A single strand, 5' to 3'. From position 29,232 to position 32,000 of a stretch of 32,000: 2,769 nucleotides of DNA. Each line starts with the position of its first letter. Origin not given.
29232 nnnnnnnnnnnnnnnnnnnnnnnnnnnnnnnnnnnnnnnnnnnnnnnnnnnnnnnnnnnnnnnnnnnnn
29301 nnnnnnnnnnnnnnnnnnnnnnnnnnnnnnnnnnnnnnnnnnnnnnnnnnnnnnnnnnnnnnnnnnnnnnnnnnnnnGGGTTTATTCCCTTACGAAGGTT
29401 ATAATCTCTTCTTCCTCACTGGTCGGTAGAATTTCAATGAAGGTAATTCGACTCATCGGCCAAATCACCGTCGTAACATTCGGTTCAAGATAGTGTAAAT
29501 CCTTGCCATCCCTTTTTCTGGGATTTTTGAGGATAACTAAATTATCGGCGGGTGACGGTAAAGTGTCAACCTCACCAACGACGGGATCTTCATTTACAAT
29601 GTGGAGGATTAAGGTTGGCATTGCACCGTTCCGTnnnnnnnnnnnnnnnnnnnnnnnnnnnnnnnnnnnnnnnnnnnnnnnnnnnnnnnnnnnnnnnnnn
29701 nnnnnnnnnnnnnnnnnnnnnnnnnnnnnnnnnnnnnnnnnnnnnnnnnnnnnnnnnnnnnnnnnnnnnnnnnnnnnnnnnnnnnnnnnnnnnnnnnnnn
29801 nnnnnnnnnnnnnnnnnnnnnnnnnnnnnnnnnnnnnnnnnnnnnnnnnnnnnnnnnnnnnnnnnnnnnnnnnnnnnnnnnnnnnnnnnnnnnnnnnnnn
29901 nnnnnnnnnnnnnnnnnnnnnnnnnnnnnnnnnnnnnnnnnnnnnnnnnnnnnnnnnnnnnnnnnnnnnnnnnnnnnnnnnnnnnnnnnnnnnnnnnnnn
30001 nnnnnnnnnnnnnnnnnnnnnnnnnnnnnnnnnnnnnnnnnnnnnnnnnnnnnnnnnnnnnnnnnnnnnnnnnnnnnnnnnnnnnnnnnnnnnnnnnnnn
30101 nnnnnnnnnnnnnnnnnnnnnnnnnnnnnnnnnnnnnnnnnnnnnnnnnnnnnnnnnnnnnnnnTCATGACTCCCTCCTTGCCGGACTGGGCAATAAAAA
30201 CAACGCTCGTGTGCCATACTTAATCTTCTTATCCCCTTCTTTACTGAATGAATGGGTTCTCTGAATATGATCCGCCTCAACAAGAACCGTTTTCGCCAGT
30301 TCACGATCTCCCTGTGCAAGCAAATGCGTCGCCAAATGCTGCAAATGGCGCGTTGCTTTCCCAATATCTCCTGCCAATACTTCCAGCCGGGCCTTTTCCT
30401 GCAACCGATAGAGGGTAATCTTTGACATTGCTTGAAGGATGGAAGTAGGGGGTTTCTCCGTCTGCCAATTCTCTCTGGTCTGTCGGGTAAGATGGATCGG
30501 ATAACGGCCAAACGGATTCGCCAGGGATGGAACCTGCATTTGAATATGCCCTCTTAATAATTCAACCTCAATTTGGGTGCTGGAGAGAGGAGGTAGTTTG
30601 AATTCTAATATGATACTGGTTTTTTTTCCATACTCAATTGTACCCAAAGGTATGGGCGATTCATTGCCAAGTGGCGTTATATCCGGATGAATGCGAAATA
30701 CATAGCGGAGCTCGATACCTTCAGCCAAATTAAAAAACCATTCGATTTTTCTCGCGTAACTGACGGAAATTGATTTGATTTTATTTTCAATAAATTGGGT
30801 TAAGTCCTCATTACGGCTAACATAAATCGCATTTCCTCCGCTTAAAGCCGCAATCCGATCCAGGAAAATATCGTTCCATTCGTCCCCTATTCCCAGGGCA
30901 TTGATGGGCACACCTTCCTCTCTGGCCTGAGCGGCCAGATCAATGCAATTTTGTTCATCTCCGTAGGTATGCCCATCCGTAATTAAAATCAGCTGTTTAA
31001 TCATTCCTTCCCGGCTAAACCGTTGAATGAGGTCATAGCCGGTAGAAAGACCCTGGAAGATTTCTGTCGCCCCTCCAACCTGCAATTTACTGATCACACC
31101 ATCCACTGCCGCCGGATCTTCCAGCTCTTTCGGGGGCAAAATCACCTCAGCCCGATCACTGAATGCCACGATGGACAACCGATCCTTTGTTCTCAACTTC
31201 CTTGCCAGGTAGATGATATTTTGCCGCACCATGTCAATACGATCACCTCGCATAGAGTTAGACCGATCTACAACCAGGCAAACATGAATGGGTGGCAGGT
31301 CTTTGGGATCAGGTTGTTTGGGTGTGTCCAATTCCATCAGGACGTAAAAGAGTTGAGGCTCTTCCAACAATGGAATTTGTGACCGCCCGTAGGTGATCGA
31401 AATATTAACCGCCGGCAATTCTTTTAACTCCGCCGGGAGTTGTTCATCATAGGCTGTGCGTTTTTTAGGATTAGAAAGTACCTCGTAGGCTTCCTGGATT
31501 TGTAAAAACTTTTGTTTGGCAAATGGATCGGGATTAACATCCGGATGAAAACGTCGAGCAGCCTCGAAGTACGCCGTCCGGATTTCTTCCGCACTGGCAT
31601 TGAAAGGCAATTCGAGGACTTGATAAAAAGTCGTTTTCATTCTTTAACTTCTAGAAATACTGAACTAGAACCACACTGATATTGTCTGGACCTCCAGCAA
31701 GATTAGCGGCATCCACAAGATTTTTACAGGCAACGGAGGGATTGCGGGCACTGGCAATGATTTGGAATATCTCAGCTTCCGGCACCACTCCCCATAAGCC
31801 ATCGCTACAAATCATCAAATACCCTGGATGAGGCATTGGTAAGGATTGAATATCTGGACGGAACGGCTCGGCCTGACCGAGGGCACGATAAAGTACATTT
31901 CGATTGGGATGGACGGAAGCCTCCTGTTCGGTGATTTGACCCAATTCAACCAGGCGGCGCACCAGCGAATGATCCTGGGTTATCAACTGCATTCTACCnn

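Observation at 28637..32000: Five-gene operon: PP2C phosphatase, J-domain/vWA fusion, zinc-ribbon/FHA, 79-aa protein, orphan OmpR regulator, directly upstream of hsp20 and trxA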

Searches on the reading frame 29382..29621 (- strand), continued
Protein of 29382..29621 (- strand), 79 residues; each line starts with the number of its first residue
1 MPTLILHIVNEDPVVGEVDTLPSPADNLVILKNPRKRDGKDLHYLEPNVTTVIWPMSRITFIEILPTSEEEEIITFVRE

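Call 78: find_encoding_contigs(protein=P0399, flank=9000, max_places=1)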
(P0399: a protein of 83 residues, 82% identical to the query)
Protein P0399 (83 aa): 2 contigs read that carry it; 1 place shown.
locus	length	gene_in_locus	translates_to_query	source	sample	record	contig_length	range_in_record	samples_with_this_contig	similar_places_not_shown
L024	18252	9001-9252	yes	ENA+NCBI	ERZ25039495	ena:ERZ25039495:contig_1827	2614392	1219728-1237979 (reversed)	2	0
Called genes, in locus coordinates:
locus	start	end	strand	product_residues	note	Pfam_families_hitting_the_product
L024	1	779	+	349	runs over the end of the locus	PF01370:Epimerase, PF02719:Polysacc_synt_2 (weak), PF16363:GDP_Man_Dehyd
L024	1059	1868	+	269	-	-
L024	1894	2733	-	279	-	-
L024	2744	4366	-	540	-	PF00512:HisKA, PF02518:HATPase_c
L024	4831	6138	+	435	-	PF00069:Pkinase, PF07714:PK_Tyr_Ser-Thr, PF01636:APH (faint), PF03109:ABC1 (weak)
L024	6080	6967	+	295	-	-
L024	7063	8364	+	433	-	PF00092:VWA, PF13519:VWA_2, PF13768:VWA_3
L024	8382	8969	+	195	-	PF00498:FHA, PF16697:Yop-YscD_cpl (weak)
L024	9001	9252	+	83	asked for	-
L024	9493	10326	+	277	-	PF01075:Glyco_transf_9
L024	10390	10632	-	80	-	PF02416:TatA_B_E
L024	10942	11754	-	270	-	PF01887:SAM_HAT_N, PF20257:SAM_HAT_C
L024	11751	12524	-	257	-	PF02616:SMC_ScpA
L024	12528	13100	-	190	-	PF01966:HD (faint)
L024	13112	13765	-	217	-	PF02163:Peptidase_M50 (weak)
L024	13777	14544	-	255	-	-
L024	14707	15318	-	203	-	PF13620:CarboxypepD_reg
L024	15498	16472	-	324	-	PF00480:ROK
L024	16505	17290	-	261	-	PF00535:Glycos_transf_2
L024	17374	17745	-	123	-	-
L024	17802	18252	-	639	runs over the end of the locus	PF21850:DUF6909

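Call 79: find_encoding_contigs(protein=P0440, flank=9000, max_places=1)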
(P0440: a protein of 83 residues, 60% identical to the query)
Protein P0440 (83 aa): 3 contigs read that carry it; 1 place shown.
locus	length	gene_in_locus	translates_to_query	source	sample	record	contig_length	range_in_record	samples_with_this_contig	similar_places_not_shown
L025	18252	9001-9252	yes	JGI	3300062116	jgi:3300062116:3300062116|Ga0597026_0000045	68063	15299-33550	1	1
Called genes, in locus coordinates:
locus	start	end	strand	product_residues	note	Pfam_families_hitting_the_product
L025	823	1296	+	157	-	PF27154:ORF11_beta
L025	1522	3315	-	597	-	PF05626:DUF790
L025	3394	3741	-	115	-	PF01883:FeS_assembly_P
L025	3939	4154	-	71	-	-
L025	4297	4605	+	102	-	-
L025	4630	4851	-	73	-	-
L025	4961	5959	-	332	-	PF00106:adh_short, PF08659:KR, PF13561:adh_short_C2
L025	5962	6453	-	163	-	PF07098:DUF1360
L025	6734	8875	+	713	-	PF00069:Pkinase, PF07714:PK_Tyr_Ser-Thr, PF13360:PQQ_2, PF13570:Beta-prop_ACSF4, PF13570:Beta-prop_ACSF4, PF13360:PQQ_2, PF13570:Beta-prop_ACSF4, PF13360:PQQ_2, +5 more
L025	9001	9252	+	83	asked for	-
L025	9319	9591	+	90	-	-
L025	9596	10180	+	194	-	-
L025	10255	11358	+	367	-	PF01075:Glyco_transf_9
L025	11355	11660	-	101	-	PF02416:TatA_B_E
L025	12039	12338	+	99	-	PF03992:ABM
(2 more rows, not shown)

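Call 80: find_encoding_contigs(protein=P0508, flank=9000, max_places=1)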
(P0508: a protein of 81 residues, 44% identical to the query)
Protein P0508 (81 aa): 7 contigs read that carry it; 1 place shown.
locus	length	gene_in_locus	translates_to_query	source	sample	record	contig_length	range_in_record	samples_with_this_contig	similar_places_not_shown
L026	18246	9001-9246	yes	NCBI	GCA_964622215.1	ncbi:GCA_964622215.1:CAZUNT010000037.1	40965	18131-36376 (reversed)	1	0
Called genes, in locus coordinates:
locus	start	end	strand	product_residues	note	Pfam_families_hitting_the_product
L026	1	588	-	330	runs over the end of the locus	PF02685:Glucokinase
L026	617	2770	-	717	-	PF13089:PP_kinase_N, PF02503:PP_kinase, PF17941:PP_kinase_C_1, PF13091:PLDc_2 (faint), PF13090:PP_kinase_C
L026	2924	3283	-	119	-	PF00072:Response_reg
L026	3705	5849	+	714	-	-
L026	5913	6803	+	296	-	PF00481:PP2C, PF13672:PP2C_2, PF07228:SpoIIE (faint)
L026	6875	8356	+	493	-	PF00226:DnaJ, PF00092:VWA, PF13519:VWA_2, PF13768:VWA_3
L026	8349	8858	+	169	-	PF00498:FHA, PF16697:Yop-YscD_cpl (weak)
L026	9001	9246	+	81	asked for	-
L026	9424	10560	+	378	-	PF14353:CpXC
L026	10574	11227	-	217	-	PF00149:Metallophos (weak), PF12850:Metallophos_2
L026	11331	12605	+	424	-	PF13393:tRNA-synt_His, PF00587:tRNA-synt_2b, PF13393:tRNA-synt_His, PF03129:HGTP_anticodon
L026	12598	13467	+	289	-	PF01513:NAD_kinase, PF20143:NAD_kinase_C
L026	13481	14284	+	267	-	PF13428:TPR_14 (faint), PF14559:TPR_19 (faint)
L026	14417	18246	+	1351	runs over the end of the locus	PF00211:Guanylate_cyc, PF07719:TPR_2 (faint), PF13191:AAA_16, PF13374:TPR_10 (faint), PF24885:TPR_NPHP3 (faint), PF00515:TPR_1 (faint), PF13181:TPR_8 (faint), PF13424:TPR_12, +1 more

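Call 81: find_encoding_contigs(protein=P0464, flank=9000, max_places=1)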
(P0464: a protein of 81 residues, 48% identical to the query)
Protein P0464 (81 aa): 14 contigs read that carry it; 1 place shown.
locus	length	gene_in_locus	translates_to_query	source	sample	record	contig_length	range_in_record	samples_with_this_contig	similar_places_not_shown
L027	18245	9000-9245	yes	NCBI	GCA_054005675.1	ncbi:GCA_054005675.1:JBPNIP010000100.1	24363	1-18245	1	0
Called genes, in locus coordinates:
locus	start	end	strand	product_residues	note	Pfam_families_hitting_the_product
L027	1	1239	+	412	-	?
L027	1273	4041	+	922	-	PF09586:YfhO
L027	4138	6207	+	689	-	PF00069:Pkinase, PF07714:PK_Tyr_Ser-Thr, PF03109:ABC1 (weak), PF13360:PQQ_2, PF13570:Beta-prop_ACSF4, PF13570:Beta-prop_ACSF4, PF13360:PQQ_2, PF13570:Beta-prop_ACSF4, +3 more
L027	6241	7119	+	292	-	PF00481:PP2C, PF13672:PP2C_2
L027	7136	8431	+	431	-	PF00092:VWA, PF13519:VWA_2, PF13768:VWA_3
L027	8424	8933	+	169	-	PF16697:Yop-YscD_cpl (weak), PF00498:FHA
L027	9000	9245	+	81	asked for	-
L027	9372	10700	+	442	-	PF14353:CpXC, PF26740:DUF8246 (faint)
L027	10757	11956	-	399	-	PF01098:FTSW_RODA_SPOVE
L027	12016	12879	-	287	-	PF01048:PNP_UDP_1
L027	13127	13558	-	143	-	PF12401:FhaA_N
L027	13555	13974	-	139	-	-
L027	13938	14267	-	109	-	-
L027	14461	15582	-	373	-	-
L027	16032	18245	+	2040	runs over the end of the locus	-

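Call 82: find_encoding_contigs(protein=P0500, flank=9000, max_places=1)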
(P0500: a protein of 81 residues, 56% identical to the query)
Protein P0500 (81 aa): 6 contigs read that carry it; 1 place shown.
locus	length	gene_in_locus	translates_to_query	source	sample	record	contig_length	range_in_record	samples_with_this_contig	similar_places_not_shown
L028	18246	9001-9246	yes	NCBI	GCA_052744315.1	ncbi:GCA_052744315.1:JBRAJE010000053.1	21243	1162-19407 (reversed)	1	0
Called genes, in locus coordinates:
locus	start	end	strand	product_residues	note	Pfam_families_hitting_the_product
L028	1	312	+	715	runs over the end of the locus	PF25275:Golvesin_C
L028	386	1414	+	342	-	PF00850:Hist_deacetyl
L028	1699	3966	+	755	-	-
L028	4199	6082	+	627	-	PF00069:Pkinase, PF07714:PK_Tyr_Ser-Thr, PF13360:PQQ_2, PF13570:Beta-prop_ACSF4, PF13360:PQQ_2, PF13570:Beta-prop_ACSF4, PF01011:PQQ, PF13360:PQQ_2, +6 more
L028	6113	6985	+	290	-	PF00481:PP2C, PF13672:PP2C_2, PF07228:SpoIIE (faint)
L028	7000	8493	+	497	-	PF00226:DnaJ, PF00092:VWA, PF05762:VWA_CoxE (weak), PF13519:VWA_2, PF13768:VWA_3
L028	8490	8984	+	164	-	PF13240:Zn_Ribbon_1 (faint), PF00498:FHA, PF16697:Yop-YscD_cpl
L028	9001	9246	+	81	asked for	-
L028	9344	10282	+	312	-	PF01370:Epimerase, PF13460:NAD_binding_10, PF08338:DUF1731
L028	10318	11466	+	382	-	PF00248:Aldo_ket_red, PF13183:Fer4_8 (weak), PF13187:Fer4_9, PF13534:Fer4_17 (weak)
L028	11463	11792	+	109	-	-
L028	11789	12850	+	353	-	PF01380:SIS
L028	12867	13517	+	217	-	-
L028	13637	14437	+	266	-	PF00005:ABC_tran, PF13304:AAA_21 (faint)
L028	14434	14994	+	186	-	PF04167:DUF402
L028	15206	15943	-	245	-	PF02597:ThiS (weak), PF14451:Ub-Mut7C, PF01927:Mut7-C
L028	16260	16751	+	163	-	PF14584:DUF4446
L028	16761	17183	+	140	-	PF04519:Bactofilin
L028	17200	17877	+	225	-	PF08241:Methyltransf_11, PF13489:Methyltransf_23 (weak)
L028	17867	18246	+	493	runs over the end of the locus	PF01943:Polysacc_synt, PF13440:Polysacc_synt_3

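Call 92: find_encoding_contigs(protein=P0126, flank=7000, max_places=2)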
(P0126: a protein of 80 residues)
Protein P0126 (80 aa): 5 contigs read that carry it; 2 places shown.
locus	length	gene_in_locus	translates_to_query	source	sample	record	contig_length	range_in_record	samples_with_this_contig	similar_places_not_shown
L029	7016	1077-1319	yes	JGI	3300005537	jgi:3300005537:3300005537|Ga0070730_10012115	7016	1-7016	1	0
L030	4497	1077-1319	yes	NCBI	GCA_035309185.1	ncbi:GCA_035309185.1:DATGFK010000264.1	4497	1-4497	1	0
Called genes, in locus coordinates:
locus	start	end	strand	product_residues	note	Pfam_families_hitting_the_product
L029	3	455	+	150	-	?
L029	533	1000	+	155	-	PF00498:FHA, PF16697:Yop-YscD_cpl (weak)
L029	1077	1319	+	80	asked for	-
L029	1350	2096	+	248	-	PF00072:Response_reg, PF00486:Trans_reg_C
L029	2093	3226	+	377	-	PF01594:AI-2E_transport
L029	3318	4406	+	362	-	PF07691:PA14, PF06347:SH3_4 (faint), PF08239:SH3_3, PF18348:SH3_16 (faint), PF08239:SH3_3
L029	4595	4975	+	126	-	PF00072:Response_reg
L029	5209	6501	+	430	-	PF01121:CoaE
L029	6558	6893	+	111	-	-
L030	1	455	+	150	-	?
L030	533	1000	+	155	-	PF00498:FHA, PF16697:Yop-YscD_cpl (weak)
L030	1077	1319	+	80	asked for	-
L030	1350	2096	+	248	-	PF00072:Response_reg, PF00486:Trans_reg_C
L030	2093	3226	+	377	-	PF01594:AI-2E_transport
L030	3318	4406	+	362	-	PF07691:PA14, PF06347:SH3_4 (faint), PF08239:SH3_3, PF18348:SH3_16 (faint), PF08239:SH3_3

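Call 93: search_protein_families(library=padloc, proteins=[window:29382-29621:-], max_evalue=0.001)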
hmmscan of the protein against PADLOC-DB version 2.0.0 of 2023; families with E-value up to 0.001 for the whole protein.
window:29382-29621:- (79 aa): 0 families

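Call 100: search_protein_families(library=pfam, alignment_id=A5, max_evalue=1)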
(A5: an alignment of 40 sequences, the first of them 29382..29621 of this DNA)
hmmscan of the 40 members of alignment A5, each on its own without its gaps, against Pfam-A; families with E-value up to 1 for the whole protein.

A. member 1, window:29382-29621:- (79 aa): 0 families

B. families by the number of members that match (of 40 scanned): 13 families
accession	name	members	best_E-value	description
PF04457.17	MJ1316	2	0.026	MJ1316 RNA cyclic group end recognition domain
PF12206.14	DUF3599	1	0.025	Domain of unknown function (DUF3599)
PF04494.20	TFIID_NTD2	1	0.077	WD40 associated region in TFIID subunit, NTD2 domain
PF21748.3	UPF0150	1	0.092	UPF0150-like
PF23100.1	DUF2096_N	1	0.12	DUF2096 N-terminal four-helical bundle domain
PF04448.17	DUF551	1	0.13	Protein of unknown function (DUF551)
PF23054.1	UBA_N4BP1_C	1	0.15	N4BP1, C-terminal UBA domain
PF23522.1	Microp_apicomplexa_12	1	0.16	Apicomplexa microprotein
PF21046.2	Rad26-like_C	1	0.19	Rad26-like, C-terminal domain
PF09614.15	Cas_Csy2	1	0.2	CRISPR-associated protein (Cas_Csy2)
PF02317.23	Octopine_DH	1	0.25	NAD/NADP octopine/nopaline dehydrogenase, alpha-helical domain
PF11864.13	DUF3384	1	0.3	Domain of unknown function (DUF3384)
PF16517.10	Nore1-SARAH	1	0.38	Novel Ras effector 1 C-terminal SARAH (Sav/Rassf/Hpo) domain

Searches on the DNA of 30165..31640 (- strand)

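Call 96: search_rna_families(source=L001, start=6700, end=14300, threshold=evalue, max_evalue=1)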
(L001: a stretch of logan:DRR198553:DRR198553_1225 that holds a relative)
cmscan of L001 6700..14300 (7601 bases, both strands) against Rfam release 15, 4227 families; matches with E-value up to 1: 1.
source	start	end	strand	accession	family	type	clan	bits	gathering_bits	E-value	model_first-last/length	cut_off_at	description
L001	10187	10258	+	RF01149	sR10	Gene; snRNA; snoRNA; CD-box;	-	21.7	45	0.039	1-54/54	no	Small nucleolar RNA sR10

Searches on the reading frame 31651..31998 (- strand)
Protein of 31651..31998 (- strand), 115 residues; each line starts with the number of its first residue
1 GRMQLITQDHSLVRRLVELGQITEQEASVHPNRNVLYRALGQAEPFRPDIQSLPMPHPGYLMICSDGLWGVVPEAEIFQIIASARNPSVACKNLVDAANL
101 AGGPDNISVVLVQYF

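Call 3: search_protein_families(library=pfam, proteins=[window:31651-31998:-], max_evalue=0.01)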
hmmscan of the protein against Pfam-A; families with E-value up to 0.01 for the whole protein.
window:31651-31998:- (115 aa): 1 family
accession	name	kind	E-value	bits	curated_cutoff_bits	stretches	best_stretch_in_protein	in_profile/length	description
PF00481.26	PP2C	-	0.00011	22.4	20.3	1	59-107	203-255/255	Protein phosphatase 2C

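Call 4: search_protein_families(library=ncbifam, proteins=[window:31651-31998:-], max_evalue=0.01)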
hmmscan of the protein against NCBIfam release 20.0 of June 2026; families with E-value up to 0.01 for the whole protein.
window:31651-31998:- (115 aa): 2 families
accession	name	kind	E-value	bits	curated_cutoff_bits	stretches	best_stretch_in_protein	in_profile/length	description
NF033484.1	Stp1_PP2C_phos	equivalog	1.8e-34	119.3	230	1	2-113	121-232/232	Stp1/IreP family PP2C-type Ser/Thr phosphatase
NF011149.0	PRK14559.1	equivalog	1.5e-07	30.6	374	1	3-113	514-630/642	serine/threonine phosphatase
